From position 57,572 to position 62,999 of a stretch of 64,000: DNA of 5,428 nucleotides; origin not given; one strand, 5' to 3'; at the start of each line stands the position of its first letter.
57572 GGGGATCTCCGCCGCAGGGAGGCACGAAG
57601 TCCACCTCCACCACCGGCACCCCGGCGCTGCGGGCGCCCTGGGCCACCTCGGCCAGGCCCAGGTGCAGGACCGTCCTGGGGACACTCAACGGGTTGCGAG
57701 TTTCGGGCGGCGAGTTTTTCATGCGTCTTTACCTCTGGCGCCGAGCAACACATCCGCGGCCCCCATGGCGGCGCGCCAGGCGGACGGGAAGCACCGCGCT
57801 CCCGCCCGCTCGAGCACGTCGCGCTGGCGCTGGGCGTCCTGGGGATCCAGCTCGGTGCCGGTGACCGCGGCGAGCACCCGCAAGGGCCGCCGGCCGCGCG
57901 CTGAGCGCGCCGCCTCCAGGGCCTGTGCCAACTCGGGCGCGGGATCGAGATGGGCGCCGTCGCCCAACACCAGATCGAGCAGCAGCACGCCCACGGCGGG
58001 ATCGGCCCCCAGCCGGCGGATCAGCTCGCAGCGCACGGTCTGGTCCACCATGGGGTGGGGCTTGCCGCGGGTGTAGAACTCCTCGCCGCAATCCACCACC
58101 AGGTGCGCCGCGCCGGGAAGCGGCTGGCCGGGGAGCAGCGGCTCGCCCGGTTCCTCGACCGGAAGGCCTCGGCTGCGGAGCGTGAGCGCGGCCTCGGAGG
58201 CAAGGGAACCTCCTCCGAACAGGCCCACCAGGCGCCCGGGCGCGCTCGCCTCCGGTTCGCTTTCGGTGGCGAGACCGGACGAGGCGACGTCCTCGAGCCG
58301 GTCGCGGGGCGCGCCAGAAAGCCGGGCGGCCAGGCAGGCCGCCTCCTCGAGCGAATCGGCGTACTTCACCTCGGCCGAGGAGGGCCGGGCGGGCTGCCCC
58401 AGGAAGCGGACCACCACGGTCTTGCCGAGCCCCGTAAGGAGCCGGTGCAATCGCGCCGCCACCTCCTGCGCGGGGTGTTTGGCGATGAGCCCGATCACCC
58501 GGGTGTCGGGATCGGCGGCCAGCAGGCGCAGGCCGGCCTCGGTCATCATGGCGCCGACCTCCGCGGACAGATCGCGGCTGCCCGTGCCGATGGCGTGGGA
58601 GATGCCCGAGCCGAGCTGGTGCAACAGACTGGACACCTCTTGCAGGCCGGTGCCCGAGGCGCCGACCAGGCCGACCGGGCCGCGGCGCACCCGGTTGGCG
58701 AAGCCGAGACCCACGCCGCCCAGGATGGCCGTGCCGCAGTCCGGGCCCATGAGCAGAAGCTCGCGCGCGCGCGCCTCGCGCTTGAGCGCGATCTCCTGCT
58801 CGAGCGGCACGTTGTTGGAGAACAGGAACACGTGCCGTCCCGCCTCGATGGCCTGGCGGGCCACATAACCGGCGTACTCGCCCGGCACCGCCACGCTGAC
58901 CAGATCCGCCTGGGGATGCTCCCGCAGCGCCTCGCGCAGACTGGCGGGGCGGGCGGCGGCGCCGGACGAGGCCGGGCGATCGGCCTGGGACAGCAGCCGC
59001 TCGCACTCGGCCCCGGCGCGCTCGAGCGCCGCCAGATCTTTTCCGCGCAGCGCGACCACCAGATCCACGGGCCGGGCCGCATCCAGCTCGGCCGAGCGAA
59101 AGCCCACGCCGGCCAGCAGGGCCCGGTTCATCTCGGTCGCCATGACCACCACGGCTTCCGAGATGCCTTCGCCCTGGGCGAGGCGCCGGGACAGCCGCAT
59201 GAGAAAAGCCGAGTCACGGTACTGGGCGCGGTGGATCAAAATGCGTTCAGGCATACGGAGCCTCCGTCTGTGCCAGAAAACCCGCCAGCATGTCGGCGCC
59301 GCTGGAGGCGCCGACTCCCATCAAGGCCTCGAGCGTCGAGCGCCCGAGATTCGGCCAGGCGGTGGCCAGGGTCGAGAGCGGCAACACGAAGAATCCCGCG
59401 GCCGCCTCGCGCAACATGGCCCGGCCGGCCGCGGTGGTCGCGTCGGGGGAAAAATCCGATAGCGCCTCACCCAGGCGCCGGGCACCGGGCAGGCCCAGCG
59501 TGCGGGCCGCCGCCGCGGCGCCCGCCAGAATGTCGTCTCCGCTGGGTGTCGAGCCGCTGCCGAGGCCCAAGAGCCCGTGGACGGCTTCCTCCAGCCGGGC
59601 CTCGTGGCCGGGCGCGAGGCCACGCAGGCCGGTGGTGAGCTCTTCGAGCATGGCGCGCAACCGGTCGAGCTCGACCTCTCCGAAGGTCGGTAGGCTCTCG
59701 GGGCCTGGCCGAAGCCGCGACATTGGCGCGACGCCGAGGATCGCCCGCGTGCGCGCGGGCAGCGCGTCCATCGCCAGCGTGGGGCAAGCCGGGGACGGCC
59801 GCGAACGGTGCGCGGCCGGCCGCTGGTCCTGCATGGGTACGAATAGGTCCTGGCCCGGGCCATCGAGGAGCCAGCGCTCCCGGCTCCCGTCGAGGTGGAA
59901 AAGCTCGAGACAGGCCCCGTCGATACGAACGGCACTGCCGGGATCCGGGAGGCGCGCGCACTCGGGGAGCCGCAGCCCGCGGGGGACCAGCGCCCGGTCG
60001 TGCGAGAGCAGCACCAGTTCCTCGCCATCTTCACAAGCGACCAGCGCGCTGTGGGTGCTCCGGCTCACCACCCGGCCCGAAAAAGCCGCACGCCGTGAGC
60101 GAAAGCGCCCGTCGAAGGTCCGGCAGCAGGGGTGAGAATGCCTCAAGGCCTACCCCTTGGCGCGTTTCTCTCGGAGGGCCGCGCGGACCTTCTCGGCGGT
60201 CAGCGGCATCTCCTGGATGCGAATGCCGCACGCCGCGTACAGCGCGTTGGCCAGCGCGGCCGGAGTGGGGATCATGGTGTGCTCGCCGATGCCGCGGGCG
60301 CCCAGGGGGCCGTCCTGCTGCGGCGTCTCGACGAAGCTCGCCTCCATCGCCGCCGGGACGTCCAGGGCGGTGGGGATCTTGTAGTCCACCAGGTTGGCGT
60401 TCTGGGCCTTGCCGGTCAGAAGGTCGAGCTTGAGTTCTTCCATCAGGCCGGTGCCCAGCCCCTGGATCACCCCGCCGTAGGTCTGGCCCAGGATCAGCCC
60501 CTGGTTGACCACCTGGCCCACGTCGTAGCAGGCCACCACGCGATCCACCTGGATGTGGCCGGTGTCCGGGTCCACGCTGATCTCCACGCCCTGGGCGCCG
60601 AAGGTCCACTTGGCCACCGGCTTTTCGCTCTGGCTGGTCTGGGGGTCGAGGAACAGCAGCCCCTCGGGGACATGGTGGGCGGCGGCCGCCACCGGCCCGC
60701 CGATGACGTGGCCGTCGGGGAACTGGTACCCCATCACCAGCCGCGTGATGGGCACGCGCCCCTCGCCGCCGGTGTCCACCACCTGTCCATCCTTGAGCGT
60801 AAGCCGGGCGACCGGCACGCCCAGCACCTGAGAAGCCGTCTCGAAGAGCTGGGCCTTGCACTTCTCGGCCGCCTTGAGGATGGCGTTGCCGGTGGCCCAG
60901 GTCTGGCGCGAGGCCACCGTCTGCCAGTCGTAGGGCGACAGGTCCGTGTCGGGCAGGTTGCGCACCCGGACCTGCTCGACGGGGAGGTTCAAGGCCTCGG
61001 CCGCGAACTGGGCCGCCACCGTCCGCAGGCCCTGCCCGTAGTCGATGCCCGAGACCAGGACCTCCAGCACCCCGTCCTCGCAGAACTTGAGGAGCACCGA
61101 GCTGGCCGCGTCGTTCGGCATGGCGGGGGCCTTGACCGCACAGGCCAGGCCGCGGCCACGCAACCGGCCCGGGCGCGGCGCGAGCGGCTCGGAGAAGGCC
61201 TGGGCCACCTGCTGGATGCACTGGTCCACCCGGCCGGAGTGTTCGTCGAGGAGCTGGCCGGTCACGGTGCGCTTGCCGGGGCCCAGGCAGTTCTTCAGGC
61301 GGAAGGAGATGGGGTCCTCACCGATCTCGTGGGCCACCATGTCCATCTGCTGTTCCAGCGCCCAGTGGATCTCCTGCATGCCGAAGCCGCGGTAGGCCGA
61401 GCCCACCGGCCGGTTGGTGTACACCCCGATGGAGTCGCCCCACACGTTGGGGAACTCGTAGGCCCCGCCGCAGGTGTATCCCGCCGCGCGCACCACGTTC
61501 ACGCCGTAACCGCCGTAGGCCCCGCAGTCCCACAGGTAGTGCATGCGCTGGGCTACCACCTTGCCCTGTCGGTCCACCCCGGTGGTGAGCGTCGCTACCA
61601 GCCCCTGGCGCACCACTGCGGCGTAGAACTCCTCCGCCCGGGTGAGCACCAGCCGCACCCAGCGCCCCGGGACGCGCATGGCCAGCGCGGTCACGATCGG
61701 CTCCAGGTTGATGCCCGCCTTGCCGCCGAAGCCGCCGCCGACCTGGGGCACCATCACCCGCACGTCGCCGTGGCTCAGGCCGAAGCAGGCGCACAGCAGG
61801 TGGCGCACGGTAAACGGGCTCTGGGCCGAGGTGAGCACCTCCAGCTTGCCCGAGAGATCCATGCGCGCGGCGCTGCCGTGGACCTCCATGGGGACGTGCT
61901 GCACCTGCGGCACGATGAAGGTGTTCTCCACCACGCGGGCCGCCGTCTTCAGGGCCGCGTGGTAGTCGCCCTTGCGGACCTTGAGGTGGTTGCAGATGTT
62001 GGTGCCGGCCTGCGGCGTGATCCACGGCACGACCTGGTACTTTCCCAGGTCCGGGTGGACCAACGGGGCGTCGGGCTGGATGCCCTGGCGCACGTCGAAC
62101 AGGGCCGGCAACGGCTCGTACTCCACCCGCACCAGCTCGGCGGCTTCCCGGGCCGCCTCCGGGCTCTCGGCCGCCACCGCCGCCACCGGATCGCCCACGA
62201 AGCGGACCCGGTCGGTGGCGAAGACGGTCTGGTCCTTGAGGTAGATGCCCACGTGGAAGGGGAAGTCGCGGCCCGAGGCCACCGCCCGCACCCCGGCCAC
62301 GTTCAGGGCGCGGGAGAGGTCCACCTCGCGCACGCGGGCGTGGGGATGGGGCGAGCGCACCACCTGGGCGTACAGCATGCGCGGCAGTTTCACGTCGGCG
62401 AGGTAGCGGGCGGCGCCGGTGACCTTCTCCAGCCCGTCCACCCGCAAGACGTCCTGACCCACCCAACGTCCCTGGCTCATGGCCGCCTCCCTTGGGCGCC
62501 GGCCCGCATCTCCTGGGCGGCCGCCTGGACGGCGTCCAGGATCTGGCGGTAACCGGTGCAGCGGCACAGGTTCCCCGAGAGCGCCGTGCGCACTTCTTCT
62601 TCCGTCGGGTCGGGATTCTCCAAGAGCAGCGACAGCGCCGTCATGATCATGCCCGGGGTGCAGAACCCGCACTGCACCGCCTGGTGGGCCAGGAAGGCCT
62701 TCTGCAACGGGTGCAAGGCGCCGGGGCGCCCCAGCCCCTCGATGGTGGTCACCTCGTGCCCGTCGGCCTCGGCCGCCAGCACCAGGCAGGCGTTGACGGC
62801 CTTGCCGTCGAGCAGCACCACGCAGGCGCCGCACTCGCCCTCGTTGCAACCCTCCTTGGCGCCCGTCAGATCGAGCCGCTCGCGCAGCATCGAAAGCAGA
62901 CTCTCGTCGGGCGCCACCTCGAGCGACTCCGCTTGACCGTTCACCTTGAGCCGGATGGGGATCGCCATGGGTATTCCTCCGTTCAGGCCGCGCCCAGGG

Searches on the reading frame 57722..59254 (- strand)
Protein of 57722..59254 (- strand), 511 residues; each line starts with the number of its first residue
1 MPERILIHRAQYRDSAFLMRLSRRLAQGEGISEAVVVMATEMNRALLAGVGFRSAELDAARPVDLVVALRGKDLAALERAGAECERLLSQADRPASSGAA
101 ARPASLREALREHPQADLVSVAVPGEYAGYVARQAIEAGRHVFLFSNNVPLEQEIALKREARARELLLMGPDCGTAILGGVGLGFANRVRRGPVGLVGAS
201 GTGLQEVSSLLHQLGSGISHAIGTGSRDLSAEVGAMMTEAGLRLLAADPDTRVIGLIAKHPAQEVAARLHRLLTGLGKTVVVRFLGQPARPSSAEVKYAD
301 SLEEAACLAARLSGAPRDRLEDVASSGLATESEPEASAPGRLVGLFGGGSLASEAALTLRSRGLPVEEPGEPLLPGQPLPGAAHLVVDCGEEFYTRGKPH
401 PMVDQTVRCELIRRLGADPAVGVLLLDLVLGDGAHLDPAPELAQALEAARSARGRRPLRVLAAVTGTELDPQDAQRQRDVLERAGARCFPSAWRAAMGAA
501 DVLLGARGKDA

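Call 54: search_protein_families(library=pfam, proteins=[window:57722-59254:-], max_evalue=0.001)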
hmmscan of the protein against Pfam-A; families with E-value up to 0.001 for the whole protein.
window:57722-59254:- (511 aa): 3 families
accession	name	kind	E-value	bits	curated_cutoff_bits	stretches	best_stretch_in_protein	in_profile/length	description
PF00549.24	Ligase_CoA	-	2.3e-21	76.7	24.5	1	345-493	1-119/128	CoA-ligase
PF02629.25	CoA_binding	-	1.1e-05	26.5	22.3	1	192-282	4-93/97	CoA binding domain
PF13607.11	Succ_CoA_lig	-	0.00087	19.5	27.4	0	191-286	1-90/138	Succinyl-CoA ligase like flavodoxin domain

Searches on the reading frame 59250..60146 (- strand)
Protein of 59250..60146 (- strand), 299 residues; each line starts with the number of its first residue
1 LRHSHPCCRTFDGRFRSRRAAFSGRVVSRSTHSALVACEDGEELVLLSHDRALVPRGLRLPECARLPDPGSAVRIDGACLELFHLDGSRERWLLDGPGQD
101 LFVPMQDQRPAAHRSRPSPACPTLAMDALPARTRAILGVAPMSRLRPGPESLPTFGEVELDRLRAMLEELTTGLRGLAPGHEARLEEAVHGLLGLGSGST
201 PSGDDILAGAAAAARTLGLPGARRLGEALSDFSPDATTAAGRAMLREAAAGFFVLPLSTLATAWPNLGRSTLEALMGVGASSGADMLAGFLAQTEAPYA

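Call 57: search_protein_families(library=pfam, proteins=[window:59250-60146:-], max_evalue=0.001)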
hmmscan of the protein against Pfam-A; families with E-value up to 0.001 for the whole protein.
window:59250-60146:- (299 aa): 1 family
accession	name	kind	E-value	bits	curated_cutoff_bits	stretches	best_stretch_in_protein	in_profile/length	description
PF11392.14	AllH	-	8e-18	65.5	25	1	192-292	1-107/109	Oxamate carbamoyltransferase subunit AllH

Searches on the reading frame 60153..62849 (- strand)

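Call 57: search_protein_families(library=pfam, proteins=[window:60153-62849:-], max_evalue=0.001)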
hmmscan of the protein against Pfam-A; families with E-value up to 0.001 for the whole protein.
window:60153-62849:- (899 aa): 3 families
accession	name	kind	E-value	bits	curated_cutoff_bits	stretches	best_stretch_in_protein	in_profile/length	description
PF02738.23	MoCoBD_1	-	6e-69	232.3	27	1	279-521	3-244/244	Molybdopterin cofactor-binding domain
PF20256.3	MoCoBD_2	-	3.6e-67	227.3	27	1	561-832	21-283/283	Molybdopterin cofactor-binding domain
PF01315.27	Ald_Xan_dh_C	-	2.8e-30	105.3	31.3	1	144-248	1-110/110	Aldehyde oxidase and xanthine dehydrogenase, a/b hammerhead domain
